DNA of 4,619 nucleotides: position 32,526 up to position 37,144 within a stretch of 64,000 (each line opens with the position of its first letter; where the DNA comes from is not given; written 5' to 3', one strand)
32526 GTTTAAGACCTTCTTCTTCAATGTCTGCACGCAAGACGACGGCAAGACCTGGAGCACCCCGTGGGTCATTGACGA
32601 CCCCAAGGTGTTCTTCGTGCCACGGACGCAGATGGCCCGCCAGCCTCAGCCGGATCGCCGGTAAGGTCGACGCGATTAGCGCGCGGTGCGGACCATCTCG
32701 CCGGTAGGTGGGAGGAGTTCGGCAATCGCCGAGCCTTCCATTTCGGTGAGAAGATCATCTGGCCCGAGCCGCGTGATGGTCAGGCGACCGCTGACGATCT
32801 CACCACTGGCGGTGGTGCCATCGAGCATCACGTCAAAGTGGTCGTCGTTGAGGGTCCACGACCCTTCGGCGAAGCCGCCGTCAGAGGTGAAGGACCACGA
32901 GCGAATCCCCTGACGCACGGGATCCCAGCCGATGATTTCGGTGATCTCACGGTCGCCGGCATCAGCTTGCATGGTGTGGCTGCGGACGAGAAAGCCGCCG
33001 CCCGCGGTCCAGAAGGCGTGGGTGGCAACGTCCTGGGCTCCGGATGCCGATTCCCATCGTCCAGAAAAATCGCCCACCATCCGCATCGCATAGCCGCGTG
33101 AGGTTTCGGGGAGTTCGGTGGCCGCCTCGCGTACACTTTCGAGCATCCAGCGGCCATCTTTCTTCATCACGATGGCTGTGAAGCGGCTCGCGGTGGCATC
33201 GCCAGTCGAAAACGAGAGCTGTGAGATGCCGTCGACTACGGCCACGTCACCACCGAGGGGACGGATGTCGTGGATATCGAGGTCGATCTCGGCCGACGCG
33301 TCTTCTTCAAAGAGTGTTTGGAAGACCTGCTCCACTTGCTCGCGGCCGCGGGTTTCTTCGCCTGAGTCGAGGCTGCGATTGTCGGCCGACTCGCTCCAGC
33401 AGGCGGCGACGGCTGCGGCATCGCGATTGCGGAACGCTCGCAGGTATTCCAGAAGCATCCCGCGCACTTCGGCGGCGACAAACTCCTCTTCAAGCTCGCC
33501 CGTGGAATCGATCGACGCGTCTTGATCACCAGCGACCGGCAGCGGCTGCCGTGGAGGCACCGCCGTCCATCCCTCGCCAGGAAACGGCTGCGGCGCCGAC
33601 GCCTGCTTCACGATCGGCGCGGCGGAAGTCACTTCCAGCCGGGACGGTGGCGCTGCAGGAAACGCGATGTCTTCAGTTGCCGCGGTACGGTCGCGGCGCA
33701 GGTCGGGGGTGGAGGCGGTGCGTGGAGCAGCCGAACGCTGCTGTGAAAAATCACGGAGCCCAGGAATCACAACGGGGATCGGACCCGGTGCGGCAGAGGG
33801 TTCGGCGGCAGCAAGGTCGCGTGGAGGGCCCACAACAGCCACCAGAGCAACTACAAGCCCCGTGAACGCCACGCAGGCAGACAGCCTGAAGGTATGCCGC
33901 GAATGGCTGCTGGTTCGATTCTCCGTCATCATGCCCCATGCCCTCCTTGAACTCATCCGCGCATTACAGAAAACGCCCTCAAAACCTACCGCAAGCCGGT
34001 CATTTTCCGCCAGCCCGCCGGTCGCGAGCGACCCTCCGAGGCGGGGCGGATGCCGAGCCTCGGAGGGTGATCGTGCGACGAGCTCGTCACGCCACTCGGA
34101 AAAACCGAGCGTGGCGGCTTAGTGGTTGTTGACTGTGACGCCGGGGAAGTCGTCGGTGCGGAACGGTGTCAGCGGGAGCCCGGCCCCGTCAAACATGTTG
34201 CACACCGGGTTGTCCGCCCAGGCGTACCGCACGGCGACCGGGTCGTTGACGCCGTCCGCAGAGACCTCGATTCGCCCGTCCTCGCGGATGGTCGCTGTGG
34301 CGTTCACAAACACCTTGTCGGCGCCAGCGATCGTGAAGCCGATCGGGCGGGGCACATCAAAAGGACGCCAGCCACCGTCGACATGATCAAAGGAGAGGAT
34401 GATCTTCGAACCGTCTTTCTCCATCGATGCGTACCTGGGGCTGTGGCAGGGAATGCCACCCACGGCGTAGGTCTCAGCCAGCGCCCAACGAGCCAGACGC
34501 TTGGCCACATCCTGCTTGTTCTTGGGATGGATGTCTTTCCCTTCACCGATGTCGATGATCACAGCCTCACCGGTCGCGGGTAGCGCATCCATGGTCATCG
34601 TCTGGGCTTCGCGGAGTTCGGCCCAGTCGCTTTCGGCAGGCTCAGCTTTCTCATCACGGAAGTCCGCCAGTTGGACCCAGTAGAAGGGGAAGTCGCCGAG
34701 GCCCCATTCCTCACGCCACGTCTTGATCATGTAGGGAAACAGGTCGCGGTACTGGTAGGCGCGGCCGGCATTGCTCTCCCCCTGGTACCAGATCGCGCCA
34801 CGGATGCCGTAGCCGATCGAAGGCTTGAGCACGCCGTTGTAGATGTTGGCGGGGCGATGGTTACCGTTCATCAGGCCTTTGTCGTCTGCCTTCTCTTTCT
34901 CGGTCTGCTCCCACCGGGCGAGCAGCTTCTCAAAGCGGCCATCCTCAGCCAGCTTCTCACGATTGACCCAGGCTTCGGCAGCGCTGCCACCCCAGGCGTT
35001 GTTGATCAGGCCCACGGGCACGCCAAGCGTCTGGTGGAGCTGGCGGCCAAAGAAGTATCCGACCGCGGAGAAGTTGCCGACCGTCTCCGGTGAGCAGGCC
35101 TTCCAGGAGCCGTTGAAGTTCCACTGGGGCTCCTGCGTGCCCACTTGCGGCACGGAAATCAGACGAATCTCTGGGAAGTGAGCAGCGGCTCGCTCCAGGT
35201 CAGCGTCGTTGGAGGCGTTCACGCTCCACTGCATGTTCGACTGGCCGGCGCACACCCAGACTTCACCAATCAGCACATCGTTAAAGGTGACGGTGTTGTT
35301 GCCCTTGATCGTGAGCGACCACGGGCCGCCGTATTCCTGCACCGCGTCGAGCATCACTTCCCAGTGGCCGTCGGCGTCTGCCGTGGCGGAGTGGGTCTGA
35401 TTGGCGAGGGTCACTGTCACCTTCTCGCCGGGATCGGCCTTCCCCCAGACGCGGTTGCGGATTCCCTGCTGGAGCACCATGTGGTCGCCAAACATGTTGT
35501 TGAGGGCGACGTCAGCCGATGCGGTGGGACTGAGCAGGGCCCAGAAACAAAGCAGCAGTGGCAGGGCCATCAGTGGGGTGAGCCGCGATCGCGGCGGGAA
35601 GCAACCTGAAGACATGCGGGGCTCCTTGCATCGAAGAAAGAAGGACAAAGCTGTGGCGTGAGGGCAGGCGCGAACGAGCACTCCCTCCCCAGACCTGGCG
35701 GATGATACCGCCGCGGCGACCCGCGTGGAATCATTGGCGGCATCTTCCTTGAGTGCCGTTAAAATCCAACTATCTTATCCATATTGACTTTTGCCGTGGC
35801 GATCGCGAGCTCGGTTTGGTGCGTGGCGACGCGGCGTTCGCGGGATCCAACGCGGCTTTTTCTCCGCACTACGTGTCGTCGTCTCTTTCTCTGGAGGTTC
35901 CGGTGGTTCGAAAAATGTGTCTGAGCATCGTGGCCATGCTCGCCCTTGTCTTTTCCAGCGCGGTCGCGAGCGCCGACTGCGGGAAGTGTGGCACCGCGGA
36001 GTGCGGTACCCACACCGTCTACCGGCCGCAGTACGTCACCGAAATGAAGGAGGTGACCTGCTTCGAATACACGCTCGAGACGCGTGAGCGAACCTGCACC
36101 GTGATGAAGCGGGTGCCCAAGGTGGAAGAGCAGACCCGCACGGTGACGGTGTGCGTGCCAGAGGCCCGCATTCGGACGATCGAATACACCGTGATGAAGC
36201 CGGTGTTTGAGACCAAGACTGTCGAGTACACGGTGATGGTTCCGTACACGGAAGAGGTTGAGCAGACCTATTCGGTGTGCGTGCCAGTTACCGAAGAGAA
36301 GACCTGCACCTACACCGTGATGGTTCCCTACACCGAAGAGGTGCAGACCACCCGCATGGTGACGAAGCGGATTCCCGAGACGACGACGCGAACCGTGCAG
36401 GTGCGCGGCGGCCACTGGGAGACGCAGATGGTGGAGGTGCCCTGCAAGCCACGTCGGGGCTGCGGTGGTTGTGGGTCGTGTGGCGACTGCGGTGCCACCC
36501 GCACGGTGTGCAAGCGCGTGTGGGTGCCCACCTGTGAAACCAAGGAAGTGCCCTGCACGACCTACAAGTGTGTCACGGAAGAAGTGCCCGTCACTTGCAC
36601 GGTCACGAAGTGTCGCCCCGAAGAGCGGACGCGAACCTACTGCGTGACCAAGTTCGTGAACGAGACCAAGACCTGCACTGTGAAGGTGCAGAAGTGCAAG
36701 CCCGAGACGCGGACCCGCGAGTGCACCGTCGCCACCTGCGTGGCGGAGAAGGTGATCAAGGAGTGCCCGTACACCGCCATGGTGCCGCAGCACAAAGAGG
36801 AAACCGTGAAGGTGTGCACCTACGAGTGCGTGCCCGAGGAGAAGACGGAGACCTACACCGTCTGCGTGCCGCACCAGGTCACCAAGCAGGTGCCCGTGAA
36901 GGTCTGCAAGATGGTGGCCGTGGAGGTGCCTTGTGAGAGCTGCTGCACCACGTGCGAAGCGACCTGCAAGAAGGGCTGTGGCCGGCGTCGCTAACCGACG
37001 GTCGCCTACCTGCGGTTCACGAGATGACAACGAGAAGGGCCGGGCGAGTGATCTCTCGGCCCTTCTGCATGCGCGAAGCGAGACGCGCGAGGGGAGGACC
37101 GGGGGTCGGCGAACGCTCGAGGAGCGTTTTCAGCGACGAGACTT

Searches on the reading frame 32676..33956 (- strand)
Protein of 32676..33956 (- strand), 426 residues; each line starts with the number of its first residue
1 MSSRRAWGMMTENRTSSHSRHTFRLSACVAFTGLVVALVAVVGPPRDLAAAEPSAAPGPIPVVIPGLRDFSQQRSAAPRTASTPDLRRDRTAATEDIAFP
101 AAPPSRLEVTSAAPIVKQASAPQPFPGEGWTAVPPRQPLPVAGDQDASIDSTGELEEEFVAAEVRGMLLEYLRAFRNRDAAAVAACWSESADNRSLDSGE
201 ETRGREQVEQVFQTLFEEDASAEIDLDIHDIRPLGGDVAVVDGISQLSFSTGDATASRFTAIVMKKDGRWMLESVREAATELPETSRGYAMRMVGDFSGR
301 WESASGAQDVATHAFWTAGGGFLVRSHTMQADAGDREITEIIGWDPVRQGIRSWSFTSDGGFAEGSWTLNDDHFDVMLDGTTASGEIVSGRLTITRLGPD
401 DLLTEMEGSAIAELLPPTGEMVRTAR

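Call 42: search_protein_families(library=pfam, proteins=[window:32676-33956:-], max_evalue=0.0001)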
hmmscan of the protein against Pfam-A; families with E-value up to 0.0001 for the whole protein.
window:32676-33956:- (426 aa): 3 families
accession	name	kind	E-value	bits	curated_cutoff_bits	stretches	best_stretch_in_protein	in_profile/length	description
PF13474.12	SnoaL_3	-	1.4e-11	45.2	22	1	165-273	2-112/121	SnoaL-like domain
PF14534.12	DUF4440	-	5.7e-10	40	25.2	1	169-272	6-107/107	Domain of unknown function (DUF4440)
PF12680.13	SnoaL_2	-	1.6e-09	38.8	27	1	170-270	3-99/102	SnoaL-like domain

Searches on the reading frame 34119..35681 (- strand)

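Call 42: search_protein_families(library=pfam, proteins=[window:34119-35681:-], max_evalue=0.0001)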
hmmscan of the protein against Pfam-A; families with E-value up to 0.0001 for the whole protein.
window:34119-35681:- (520 aa): 2 families
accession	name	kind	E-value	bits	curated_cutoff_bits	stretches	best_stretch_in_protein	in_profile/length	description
PF03629.24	SASA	-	1.3e-17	64.6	24.8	1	140-363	3-185/226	Carbohydrate esterase, sialic acid-specific acetylesterase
PF17936.7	Big_6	-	6.7e-05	23.5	27.6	0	77-125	16-66/83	Bacterial Ig domain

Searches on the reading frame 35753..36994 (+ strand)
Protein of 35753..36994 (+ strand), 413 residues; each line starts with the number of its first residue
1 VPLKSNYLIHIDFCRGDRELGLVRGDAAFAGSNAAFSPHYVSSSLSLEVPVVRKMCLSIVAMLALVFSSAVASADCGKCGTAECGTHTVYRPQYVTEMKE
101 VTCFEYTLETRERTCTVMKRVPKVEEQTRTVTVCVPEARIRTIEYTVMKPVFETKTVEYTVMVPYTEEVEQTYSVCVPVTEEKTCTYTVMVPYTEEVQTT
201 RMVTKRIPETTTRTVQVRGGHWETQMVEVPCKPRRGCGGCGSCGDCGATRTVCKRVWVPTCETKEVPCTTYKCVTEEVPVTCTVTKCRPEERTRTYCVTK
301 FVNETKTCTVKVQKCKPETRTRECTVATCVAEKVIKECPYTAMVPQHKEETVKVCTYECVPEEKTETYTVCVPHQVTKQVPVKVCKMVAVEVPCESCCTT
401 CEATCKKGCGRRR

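Call 42: search_protein_families(library=pfam, proteins=[window:35753-36994:+], max_evalue=0.0001)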
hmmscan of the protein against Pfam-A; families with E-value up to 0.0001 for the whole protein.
window:35753-36994:+ (413 aa): 1 family
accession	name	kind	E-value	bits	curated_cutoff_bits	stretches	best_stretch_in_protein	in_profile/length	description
PF07639.16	YTV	-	1.6e-16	60.5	21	2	159-197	1-43/43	YTV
